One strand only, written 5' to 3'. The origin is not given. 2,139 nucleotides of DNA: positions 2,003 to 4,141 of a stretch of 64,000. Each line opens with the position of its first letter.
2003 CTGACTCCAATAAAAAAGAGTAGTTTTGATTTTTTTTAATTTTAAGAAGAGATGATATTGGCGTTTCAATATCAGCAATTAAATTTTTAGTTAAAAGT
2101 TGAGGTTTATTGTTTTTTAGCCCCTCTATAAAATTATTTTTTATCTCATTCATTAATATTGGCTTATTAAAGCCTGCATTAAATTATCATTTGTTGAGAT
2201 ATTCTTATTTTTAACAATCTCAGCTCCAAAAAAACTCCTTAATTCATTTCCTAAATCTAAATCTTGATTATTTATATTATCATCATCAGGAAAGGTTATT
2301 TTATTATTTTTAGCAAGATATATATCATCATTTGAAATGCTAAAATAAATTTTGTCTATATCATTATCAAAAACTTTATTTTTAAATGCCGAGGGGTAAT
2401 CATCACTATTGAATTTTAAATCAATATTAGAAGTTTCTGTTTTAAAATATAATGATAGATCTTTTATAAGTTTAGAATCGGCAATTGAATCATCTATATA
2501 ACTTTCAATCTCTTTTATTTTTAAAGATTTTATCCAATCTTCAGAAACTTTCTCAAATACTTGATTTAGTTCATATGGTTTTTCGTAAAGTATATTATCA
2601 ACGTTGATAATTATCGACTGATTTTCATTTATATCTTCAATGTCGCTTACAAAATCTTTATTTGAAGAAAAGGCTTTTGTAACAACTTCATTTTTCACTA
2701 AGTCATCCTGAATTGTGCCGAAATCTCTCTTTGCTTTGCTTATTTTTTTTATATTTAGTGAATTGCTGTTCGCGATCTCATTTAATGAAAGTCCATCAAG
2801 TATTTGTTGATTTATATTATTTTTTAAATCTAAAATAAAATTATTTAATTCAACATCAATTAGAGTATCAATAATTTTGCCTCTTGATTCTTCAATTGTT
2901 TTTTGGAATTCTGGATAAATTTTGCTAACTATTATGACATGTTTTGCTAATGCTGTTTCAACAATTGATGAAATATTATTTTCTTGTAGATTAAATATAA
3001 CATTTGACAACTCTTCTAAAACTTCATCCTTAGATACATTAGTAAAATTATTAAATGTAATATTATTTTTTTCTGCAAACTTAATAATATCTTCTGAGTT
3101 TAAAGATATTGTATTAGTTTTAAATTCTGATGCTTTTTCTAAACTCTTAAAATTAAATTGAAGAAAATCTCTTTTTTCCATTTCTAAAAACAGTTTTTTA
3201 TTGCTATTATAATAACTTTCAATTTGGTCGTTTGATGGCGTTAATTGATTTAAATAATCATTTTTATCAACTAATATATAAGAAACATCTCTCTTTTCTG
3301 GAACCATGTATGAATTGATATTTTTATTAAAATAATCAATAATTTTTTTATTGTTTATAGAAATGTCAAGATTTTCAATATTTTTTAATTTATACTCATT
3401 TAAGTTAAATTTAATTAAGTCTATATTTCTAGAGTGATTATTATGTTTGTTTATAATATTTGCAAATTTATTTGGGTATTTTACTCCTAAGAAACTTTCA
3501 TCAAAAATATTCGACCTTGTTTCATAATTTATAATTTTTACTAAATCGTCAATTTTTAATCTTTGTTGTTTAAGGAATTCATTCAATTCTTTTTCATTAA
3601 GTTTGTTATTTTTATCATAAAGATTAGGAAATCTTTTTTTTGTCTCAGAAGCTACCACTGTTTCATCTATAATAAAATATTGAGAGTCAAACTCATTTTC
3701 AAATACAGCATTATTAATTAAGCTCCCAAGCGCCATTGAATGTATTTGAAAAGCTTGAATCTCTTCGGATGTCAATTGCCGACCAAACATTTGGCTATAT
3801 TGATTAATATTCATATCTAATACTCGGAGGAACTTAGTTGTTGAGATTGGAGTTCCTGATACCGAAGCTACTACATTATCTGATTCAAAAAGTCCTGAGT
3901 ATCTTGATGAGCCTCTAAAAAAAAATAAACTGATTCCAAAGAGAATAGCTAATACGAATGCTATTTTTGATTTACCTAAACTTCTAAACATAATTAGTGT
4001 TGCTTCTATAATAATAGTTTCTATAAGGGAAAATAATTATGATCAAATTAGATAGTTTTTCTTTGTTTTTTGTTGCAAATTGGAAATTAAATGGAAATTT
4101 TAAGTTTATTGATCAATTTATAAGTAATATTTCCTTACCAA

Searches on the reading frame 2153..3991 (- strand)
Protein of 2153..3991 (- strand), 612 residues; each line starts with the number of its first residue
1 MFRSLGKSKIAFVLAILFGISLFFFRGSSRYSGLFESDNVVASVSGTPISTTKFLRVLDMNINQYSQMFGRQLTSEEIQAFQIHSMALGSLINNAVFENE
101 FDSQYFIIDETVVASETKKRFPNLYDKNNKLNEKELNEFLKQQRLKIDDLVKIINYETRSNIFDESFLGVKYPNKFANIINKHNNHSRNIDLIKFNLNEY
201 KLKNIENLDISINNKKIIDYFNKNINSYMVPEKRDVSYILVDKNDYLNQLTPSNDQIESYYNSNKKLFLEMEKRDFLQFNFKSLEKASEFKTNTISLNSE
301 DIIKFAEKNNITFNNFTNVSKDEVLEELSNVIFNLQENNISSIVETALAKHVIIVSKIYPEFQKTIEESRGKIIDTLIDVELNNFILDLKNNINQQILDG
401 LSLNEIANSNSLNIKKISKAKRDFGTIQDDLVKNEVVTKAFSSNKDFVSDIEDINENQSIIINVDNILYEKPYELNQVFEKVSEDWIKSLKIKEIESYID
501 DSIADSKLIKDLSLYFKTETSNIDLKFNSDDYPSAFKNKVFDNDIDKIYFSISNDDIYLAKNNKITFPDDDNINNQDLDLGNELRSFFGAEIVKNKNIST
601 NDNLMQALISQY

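Call 40: search_protein_families(library=pfam, proteins=[window:2153-3991:-], max_evalue=0.001)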
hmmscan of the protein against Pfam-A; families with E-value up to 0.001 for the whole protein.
window:2153-3991:- (612 aa): 4 families
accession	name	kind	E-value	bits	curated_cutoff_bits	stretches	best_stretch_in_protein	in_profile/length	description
PF13624.11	SurA_N_3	-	2.2e-19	70.3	27.2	1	2-155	5-153/162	SurA-like N-terminal domain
PF13623.11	SurA_N_2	-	1.2e-14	54.8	28.5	1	9-140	9-145/145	SurA-like N-terminal domain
PF13145.12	Rotamase_2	-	1.3e-14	55.5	27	1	252-368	1-118/121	PPIC-type PPIASE domain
PF00639.27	Rotamase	-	3e-05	25.4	21.7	0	316-355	56-95/97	PPIC-type PPIASE domain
